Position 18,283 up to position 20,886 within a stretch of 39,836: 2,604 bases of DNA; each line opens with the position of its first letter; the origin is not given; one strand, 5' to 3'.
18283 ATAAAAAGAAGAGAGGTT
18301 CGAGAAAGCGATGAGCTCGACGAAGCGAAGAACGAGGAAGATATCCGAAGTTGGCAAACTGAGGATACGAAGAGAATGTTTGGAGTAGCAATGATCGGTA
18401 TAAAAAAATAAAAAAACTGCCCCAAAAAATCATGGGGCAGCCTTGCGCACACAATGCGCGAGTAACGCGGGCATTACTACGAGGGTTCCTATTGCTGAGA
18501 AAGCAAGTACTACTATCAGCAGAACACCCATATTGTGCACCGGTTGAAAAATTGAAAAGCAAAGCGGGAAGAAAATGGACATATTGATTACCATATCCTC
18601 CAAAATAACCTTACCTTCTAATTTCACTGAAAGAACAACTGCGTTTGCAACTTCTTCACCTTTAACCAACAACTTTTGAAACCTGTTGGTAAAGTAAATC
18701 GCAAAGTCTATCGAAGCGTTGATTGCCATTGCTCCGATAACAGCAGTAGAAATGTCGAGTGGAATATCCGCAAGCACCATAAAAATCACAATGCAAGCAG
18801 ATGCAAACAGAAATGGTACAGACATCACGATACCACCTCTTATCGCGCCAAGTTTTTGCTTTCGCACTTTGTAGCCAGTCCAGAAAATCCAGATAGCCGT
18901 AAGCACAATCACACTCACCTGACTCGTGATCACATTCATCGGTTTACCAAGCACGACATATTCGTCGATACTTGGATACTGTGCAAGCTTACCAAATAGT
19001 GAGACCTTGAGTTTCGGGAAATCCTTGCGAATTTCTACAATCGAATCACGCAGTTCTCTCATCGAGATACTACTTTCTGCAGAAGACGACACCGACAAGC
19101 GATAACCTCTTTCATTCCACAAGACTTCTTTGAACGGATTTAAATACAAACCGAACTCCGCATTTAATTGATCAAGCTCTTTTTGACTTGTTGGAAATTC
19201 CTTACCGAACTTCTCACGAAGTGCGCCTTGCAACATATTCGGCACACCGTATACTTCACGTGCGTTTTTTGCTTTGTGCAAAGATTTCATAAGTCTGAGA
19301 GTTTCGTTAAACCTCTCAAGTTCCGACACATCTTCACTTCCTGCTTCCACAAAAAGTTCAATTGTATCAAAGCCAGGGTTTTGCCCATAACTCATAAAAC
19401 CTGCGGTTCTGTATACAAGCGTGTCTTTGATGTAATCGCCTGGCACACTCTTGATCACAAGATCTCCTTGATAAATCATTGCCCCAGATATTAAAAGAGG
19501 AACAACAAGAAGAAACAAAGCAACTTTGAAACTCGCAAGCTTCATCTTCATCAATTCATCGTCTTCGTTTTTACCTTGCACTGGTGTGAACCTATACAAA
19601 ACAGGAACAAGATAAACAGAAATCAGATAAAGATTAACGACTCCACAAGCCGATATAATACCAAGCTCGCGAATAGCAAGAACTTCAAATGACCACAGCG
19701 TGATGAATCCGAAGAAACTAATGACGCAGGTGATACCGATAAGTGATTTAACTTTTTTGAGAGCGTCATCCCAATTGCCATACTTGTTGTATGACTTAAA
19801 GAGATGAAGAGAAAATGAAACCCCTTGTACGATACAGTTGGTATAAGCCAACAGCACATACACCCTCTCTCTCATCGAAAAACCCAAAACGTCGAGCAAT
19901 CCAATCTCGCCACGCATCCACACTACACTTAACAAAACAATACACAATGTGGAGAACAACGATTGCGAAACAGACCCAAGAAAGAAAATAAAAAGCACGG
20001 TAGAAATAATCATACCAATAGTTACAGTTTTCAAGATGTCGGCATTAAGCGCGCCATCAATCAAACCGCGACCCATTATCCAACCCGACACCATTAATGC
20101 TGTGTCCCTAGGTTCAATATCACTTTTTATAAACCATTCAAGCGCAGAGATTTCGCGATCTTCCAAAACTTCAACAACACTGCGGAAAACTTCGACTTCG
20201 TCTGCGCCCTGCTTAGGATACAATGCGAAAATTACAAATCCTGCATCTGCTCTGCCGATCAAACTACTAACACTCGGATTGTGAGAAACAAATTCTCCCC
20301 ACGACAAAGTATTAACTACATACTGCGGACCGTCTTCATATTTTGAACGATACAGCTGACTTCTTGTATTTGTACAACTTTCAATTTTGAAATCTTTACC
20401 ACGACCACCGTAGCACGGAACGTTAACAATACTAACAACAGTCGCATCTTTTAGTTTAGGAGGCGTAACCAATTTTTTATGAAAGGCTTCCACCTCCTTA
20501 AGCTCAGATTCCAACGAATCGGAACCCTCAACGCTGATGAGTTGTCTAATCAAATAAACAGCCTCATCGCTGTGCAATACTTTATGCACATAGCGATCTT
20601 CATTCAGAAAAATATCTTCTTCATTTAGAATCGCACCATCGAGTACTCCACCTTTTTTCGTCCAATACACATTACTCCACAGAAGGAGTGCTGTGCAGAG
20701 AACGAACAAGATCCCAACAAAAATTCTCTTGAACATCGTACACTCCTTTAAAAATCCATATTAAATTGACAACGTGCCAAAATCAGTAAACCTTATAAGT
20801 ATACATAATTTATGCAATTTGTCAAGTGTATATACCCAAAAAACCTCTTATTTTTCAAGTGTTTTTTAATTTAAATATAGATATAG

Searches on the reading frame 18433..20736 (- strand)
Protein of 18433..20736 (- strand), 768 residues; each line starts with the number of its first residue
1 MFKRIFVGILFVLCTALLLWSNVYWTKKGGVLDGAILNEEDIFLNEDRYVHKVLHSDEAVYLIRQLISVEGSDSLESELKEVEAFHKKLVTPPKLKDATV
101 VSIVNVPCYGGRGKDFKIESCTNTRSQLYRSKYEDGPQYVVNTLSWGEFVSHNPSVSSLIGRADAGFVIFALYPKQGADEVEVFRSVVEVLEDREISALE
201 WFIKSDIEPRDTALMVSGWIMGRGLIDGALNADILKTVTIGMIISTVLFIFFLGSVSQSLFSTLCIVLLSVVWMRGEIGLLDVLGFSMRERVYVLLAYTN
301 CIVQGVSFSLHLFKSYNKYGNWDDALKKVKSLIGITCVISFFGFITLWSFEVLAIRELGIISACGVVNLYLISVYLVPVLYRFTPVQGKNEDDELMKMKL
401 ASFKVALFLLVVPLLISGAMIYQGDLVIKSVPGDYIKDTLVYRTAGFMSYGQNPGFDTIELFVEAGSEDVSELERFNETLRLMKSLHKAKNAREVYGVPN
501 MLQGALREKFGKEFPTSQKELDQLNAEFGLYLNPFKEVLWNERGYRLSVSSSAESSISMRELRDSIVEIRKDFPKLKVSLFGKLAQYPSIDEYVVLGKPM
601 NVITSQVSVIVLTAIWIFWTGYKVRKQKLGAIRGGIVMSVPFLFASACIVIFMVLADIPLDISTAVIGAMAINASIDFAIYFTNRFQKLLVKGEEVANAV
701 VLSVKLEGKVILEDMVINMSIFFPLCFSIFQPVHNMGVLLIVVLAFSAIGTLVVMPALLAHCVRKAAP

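Call 15: search_protein_families(library=pfam, proteins=[window:18433-20736:-], max_evalue=0.01)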
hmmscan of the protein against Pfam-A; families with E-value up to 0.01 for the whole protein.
window:18433-20736:- (768 aa): 1 family
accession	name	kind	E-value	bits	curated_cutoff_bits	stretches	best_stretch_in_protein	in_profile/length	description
PF03176.21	MMPL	-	3.4e-06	26.7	20.5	1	643-764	182-304/333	MMPL family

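Call 58: search_protein_families(library=ncbifam, proteins=[window:18433-20736:-], max_evalue=0.01)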
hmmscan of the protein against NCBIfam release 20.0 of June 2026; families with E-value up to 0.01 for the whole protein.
window:18433-20736:- (768 aa): 3 families
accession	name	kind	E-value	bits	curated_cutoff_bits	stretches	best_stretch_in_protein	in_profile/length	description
TIGR00921.1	2A067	subfamily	1.4e-23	82.9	351.9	2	448-760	46-344/733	hydrophobe/amphiphile efflux-3 (HAE3) family transporter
TIGR00833.1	actII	subfamily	8.5e-11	40.9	874.7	1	575-760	152-330/910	MMPL family RND transporter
TIGR03480.1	HpnN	hypoth_equivalog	6.7e-08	31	751.85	1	636-761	740-858/862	hopanoid biosynthesis associated RND transporter like protein HpnN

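Call 62: find_homologous_proteins(query=window:18433-20736:-, max_evalue=1e-100)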
Query window:18433-20736:- (768 aa): 18 proteins with E <= 1e-100 among 8000 candidates.
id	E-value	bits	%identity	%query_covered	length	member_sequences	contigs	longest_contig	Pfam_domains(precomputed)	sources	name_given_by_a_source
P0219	0.0e+0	1698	100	100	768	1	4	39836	PF03176.22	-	-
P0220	1.6e-231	789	49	100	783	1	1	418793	PF03176.22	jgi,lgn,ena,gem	-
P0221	1.2e-152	528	39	99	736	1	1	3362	PF03176.22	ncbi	-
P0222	2.1e-128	448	37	98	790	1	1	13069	-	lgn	-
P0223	7.4e-127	443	34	99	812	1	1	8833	PF03176.22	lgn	-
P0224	1.0e-121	426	35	96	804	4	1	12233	-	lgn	-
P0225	9.2e-119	416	34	99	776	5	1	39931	PF03176.22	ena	-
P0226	6.4e-118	413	35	98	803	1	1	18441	-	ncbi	-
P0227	1.5e-113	399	33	99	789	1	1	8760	PF03176.22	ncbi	-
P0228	1.0e-112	396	34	97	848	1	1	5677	-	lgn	-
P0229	2.9e-112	395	34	98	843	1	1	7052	-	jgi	-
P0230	8.0e-108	380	32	96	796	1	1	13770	-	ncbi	-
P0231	1.4e-107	379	33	98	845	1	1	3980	PF03176.22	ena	-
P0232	2.4e-105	372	33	98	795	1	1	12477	-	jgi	jgi:predicted RND superfamily exporter protein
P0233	1.2e-103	366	33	98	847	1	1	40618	PF03176.22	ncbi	-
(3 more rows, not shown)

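Call 63: find_encoding_contigs(protein=P0220, flank=8000, max_places=3)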
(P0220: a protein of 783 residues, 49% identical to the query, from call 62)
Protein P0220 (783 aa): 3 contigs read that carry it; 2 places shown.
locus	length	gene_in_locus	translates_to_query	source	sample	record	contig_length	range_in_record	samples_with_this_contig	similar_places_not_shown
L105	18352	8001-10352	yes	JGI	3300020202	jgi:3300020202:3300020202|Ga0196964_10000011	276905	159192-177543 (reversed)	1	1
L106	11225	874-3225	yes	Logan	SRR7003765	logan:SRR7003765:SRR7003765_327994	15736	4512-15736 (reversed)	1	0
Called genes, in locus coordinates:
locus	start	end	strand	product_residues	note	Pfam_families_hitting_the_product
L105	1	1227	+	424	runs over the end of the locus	PF21110:GlxA (weak)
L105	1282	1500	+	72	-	PF01176:eIF-1a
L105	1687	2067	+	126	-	PF00416:Ribosomal_S13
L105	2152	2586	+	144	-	PF00411:Ribosomal_S11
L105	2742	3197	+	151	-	PF00163:Ribosomal_S4 (faint), PF01479:S4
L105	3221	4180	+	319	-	PF01193:RNA_pol_L, PF13656:RNA_pol_L_2 (faint), PF01000:RNA_pol_A_bac, PF03118:RNA_pol_A_CTD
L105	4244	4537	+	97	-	PF01196:Ribosomal_L17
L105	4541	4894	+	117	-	PF00572:Ribosomal_L13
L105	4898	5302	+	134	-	PF00380:Ribosomal_S9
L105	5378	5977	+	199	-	PF01025:GrpE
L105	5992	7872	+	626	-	PF00012:HSP70, PF06723:MreB_Mbl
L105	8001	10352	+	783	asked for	PF03176:MMPL (weak)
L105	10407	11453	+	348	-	PF00226:DnaJ, PF01556:DnaJ_C, PF00684:DnaJ_CXXCXGXG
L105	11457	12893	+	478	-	PF00474:SSF, PF01566:Nramp (weak)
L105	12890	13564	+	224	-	PF01553:Acyltransferase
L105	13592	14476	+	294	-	PF12147:Methyltransf_20, PF13649:Methyltransf_25 (weak)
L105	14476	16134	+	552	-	PF16927:HisKA_7TM, PF00512:HisKA, PF02518:HATPase_c, PF13589:HATPase_c_3 (weak)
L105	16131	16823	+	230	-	-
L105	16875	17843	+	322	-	PF00579:tRNA-synt_1b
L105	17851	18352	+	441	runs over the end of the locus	PF01336:tRNA_anti-codon, PF00152:tRNA-synt_2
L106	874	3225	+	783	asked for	PF03176:MMPL (weak)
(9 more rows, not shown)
